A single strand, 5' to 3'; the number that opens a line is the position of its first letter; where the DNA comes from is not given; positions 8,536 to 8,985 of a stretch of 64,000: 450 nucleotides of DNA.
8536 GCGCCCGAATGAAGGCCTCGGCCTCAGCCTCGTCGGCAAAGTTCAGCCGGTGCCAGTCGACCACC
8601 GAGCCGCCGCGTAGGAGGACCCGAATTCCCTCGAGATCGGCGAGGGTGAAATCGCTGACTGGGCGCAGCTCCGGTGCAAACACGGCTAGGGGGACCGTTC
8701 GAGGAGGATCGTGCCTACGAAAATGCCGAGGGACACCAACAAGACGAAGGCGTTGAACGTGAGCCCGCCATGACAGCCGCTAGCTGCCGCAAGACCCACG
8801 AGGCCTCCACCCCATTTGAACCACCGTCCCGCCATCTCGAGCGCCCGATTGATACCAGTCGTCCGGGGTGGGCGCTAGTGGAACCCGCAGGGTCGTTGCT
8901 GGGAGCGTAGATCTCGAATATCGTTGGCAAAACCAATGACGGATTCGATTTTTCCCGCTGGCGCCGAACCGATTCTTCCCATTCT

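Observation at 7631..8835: RelA/SpoT-fold protein preceded by an unlisted, translationally coupled 49-aa membrane ORF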

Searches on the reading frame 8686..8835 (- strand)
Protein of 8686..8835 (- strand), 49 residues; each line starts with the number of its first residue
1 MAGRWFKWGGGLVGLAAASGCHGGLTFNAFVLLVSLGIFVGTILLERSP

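Call 3: search_protein_families(library=pfam, proteins=[window:8686-8835:-], max_evalue=1)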
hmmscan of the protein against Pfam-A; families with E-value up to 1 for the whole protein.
window:8686-8835:- (49 aa): 0 families

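Call 4: search_protein_families(library=ncbifam, proteins=[window:8686-8835:-], max_evalue=1)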
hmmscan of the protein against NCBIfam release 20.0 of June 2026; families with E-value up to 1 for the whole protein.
window:8686-8835:- (49 aa): 1 family
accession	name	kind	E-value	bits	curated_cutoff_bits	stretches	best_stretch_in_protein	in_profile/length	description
TIGR03418.1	chol_sulf_TF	equivalog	0.091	11.8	324.8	1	3-38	195-231/291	choline sulfate utilization transcriptional regulator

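Call 23: find_homologous_proteins(query=A2, max_evalue=0.01)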
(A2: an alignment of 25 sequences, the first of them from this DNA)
Query A2 (25 sequences) (49 aa, profile of the alignment): 1271 proteins with E <= 0.01 among 8000 candidates; the best 120 are listed.
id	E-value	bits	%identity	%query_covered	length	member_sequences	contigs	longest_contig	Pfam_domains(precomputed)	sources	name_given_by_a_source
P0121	2.3e-21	93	48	59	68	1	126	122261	-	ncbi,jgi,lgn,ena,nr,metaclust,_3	ncbi:MAG TPA: hypothetical protein RMH85_32350 [Polyangiaceae bacterium LLY-WYZ-15_(1-7)]|nr:hypothe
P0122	2.4e-21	93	48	78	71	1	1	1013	-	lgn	-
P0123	2.6e-21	93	48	59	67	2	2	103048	-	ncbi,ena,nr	ncbi:MAG: hypothetical protein KC619_24410 [Myxococcales bacterium]|nr:hypothetical protein [Myxococ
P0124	3.5e-21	92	48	63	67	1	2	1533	-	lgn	-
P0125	4.2e-21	92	48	59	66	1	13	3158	-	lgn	-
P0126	4.8e-21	92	53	76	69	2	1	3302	-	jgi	-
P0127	8.5e-21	91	45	63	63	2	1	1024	-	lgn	-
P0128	1.1e-20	91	45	59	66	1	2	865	-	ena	-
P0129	1.2e-20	90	47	61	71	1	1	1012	-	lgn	-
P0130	1.5e-20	90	45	59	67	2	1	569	-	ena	-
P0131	1.5e-20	90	47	61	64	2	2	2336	-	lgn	-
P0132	1.8e-20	90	48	63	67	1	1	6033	-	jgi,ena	-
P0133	1.8e-20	90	45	63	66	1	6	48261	-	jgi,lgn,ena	-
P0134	2.0e-20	90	47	61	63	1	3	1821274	-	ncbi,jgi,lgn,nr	ncbi:MAG: hypothetical protein IPK60_10705 [Sandaracinaceae bacterium]|jgi:hypothetical protein|nr:h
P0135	2.1e-20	90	45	63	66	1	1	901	-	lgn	-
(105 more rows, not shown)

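Call 38: search_protein_families(library=padloc, proteins=[window:8686-8835:-], max_evalue=1)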
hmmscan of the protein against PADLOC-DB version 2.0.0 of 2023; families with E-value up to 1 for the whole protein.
window:8686-8835:- (49 aa): 0 families

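Call 58: search_protein_families(library=pfam, alignment_id=A2, max_evalue=1)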
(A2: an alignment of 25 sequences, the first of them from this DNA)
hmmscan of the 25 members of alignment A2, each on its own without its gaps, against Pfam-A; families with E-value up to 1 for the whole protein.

A. member 1, seq(49 aa): 0 families

B. families by the number of members that match (of 25 scanned): 10 families
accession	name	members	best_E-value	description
PF05052.17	MerE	1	0.00041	MerE protein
PF05545.16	FixQ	1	0.096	Cbb3-type cytochrome oxidase component FixQ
PF08139.17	LPAM_1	1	0.16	Prokaryotic membrane lipoprotein lipid attachment site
PF19732.4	SpoIIE_N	1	0.19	Stage II sporulation protein E N-terminal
PF19845.4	DUF6320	1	0.2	Family of unknown function (DUF6320)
PF13829.11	DUF4191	1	0.21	Domain of unknown function (DUF4191)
PF24377.1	DUF7533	1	0.23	Family of unknown function (DUF7533)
PF06535.18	RGM_N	1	0.29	Repulsive guidance molecule (RGM) N-terminal domain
PF20237.3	DUF6594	1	0.3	Family of unknown function (DUF6594)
PF16080.10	Phage_holin_2_3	1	0.42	Bacteriophage holin family HP1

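Call 59: search_protein_families(library=ncbifam, alignment_id=A2, max_evalue=1)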
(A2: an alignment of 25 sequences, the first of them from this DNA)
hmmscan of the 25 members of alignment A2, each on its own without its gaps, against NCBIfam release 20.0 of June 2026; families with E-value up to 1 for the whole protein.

A. member 1, seq(49 aa): 1 family
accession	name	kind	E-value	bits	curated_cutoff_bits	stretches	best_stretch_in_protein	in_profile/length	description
TIGR03418.1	chol_sulf_TF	equivalog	0.091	11.8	324.8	1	3-38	195-231/291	choline sulfate utilization transcriptional regulator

B. families by the number of members that match (of 25 scanned): 13 families
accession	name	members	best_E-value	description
NF047847.2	SS_mature_LptM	4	0.052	LPS translocon maturation chaperone LptM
NF047408.1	SA0632_fam_LP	2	0.09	SA0632 family lipoprotein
NF004906.0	PRK06265.2-1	1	0.0021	cobalt transporter CbiM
NF010310.2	PRK13747.1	1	0.015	broad-spectrum mercury transporter MerE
NF004909.0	PRK06265.2-5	1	0.025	cobalt transporter CbiM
TIGR03418.1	chol_sulf_TF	1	0.091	choline sulfate utilization transcriptional regulator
NF050169.1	CatEfflxFieF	1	0.14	cation efflux pump FieF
NF052675.1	XAC1346_fam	1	0.15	XAC1346 family secretion chaperone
NF008652.0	PRK11649.1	1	0.2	murein DD-endopeptidase MepM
TIGR03949.1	bact_IIb_cerein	1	0.24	class IIb bacteriocin, lactobin A/cerein 7B family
NF007319.0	PRK09810.1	1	0.35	lipoprotein antitoxin entericidin A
NF033216.1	lipo_YgdI_YgdR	1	0.36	YgdI/YgdR family lipoprotein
NF050142.1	PG1828_fam_lipo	1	0.5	PG1828 family lipoprotein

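Call 63: list_cluster_members(proteins=[window:8686-8835:-, window:7631-8683:-])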
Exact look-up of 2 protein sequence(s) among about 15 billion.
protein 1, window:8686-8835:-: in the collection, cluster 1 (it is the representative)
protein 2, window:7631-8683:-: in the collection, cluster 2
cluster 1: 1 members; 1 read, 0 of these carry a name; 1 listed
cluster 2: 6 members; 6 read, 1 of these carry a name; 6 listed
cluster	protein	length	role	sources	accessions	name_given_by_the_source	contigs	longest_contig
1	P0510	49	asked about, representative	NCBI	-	-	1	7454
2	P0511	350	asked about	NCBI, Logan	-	-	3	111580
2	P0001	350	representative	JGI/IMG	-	-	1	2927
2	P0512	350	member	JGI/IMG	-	uncharacterized protein (TIGR04552 family)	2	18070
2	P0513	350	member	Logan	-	-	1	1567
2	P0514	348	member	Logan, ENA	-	-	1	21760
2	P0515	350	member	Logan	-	-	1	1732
